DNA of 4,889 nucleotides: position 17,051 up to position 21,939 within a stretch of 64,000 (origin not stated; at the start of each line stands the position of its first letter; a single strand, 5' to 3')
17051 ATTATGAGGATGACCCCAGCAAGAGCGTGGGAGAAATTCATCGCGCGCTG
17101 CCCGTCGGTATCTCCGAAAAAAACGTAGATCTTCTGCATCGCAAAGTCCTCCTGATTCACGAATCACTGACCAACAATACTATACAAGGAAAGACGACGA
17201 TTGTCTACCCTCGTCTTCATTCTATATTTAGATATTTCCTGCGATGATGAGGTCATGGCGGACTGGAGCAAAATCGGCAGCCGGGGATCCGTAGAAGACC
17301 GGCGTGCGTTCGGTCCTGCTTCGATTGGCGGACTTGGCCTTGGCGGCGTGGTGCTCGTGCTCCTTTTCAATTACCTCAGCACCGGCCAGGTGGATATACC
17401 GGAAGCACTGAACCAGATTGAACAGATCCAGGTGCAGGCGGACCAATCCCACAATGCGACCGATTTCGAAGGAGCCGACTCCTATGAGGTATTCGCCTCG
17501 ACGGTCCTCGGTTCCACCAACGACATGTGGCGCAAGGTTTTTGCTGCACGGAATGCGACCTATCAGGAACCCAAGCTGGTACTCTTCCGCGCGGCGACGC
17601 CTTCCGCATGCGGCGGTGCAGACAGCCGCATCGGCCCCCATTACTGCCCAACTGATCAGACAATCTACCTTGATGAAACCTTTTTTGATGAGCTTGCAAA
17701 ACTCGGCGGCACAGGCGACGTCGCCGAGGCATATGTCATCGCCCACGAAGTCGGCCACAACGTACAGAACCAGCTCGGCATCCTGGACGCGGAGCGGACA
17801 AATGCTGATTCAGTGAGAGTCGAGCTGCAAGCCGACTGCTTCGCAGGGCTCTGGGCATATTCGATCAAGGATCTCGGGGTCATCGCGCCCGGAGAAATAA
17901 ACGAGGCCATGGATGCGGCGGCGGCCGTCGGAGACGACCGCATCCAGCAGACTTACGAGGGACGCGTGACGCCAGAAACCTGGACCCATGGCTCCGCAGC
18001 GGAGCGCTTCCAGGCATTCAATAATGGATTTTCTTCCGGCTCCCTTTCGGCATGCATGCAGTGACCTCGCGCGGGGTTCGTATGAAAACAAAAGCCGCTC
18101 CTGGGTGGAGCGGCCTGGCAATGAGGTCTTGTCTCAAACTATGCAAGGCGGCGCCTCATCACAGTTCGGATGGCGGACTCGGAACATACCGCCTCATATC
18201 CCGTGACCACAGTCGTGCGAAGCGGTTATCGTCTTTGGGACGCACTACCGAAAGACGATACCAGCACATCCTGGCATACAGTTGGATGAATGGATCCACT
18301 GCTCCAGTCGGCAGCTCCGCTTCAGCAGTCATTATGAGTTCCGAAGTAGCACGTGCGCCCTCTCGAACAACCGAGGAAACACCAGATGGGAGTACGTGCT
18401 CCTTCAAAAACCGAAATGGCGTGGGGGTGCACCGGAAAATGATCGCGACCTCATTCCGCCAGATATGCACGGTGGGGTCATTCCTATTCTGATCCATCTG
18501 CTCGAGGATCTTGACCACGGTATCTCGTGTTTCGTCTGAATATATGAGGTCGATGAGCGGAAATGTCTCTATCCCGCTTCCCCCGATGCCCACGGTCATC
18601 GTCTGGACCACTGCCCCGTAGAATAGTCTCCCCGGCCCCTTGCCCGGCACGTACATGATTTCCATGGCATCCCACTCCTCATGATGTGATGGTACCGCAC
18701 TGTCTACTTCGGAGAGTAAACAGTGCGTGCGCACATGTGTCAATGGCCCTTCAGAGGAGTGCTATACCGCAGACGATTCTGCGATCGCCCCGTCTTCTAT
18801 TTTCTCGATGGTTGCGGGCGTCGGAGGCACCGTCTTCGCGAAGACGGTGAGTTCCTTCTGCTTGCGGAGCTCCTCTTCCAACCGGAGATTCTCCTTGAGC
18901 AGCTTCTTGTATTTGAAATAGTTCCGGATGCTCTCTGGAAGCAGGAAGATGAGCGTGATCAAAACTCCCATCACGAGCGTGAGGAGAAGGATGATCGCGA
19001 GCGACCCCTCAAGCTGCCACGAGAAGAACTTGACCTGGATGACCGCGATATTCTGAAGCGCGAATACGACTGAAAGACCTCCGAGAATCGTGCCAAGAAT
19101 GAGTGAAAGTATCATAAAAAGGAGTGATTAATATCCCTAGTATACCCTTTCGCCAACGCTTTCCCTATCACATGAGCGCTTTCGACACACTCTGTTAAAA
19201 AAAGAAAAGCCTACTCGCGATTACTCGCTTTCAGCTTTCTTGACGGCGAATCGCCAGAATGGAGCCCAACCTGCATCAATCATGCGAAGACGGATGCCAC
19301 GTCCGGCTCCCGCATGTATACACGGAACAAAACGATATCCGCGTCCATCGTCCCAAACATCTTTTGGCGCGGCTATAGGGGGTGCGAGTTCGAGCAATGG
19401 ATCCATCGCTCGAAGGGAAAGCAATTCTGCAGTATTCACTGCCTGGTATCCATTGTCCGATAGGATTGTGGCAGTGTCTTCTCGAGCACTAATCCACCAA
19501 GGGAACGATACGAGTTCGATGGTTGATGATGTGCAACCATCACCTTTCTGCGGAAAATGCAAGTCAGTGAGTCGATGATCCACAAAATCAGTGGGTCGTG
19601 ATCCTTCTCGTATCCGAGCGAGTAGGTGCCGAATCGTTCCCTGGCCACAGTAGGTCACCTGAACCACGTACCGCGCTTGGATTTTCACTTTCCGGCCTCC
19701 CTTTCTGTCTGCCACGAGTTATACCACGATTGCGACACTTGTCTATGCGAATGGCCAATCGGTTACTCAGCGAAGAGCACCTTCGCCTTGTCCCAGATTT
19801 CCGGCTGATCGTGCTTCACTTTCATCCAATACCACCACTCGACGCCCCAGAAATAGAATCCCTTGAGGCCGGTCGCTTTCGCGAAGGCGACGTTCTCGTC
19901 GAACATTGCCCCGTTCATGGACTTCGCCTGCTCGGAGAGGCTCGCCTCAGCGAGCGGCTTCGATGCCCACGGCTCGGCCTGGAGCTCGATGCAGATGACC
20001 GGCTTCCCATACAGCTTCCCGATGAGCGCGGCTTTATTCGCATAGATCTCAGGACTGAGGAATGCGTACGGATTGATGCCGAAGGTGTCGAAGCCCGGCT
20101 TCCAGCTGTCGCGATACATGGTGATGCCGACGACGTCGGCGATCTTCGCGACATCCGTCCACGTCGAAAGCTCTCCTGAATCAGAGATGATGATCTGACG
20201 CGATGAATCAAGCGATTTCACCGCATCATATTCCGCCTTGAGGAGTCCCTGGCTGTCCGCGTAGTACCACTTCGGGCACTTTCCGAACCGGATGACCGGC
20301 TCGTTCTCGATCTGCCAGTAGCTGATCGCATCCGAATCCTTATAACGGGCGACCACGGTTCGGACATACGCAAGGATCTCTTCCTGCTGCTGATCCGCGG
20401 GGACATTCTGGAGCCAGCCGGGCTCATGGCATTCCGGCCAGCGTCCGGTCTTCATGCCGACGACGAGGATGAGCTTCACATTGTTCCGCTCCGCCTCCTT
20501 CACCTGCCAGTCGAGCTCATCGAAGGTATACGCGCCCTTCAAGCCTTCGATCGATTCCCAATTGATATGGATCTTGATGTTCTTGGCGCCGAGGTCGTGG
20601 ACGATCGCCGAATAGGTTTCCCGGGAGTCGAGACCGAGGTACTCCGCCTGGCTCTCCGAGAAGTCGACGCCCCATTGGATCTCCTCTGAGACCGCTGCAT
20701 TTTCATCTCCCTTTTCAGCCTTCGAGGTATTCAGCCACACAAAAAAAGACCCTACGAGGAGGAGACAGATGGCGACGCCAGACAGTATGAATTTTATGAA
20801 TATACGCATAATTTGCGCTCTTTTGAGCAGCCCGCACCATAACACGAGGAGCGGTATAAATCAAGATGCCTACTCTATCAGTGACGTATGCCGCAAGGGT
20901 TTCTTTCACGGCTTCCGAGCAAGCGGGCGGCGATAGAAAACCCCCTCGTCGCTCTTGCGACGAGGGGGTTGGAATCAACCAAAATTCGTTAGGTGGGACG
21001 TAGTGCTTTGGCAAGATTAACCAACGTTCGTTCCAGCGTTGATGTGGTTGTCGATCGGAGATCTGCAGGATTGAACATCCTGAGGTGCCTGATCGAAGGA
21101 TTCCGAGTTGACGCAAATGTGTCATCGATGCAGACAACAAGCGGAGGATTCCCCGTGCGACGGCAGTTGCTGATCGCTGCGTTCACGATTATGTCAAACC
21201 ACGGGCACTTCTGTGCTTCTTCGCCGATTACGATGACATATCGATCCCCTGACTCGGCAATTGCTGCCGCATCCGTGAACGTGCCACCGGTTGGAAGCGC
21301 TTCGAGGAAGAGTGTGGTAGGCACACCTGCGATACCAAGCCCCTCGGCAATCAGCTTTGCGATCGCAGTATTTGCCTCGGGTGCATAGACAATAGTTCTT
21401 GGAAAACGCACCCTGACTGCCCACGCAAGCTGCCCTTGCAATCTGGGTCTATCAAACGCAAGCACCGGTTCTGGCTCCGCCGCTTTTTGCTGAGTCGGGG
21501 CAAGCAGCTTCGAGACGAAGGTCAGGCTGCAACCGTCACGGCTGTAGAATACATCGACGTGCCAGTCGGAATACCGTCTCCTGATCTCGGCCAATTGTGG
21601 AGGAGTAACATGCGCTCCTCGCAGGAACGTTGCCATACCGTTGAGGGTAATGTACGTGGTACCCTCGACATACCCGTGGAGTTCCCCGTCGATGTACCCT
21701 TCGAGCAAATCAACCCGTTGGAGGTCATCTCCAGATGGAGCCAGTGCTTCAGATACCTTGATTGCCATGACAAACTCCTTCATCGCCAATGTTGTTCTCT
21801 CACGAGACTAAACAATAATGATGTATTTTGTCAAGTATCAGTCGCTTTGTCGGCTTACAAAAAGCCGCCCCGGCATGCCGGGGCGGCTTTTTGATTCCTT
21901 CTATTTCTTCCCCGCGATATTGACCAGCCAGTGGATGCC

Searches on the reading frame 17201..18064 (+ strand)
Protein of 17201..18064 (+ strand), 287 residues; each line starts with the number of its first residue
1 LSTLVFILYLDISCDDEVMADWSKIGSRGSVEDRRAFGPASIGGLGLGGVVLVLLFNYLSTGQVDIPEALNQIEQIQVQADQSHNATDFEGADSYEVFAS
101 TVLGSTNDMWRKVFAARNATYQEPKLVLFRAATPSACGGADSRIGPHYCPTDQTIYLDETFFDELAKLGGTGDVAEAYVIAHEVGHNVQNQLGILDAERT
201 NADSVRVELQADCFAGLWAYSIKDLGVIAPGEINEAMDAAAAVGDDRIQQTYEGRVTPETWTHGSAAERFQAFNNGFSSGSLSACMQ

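Call 90: search_protein_families(library=pfam, proteins=[window:17201-18064:+], max_evalue=0.001)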
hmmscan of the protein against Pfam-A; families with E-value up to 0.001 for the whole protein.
window:17201-18064:+ (287 aa): 1 family
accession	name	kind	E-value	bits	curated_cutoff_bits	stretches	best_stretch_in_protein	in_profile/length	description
PF04228.19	Zn_peptidase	-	5.5e-77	259.6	23.2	1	22-285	3-287/290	Putative neutral zinc metallopeptidase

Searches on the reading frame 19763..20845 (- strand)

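Call 90: search_protein_families(library=pfam, proteins=[window:19763-20845:-], max_evalue=0.001)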
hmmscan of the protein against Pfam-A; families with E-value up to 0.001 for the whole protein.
window:19763-20845:- (360 aa): 2 families
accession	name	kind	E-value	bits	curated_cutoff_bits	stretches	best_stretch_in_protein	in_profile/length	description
PF00331.26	Glyco_hydro_10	-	6.2e-06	26.1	22.1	1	94-228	45-177/311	Glycosyl hydrolase family 10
PF02449.21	Glyco_hydro_42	-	1.6e-05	24.9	21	0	154-213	109-169/376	Beta-galactosidase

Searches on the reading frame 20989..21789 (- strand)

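Call 90: search_protein_families(library=pfam, proteins=[window:20989-21789:-], max_evalue=0.001)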
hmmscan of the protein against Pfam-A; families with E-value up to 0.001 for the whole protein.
window:20989-21789:- (266 aa): 1 family
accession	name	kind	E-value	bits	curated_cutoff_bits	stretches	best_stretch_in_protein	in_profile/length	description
PF13676.11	TIR_2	-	0.00041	21.2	28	1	133-247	3-111/122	TIR domain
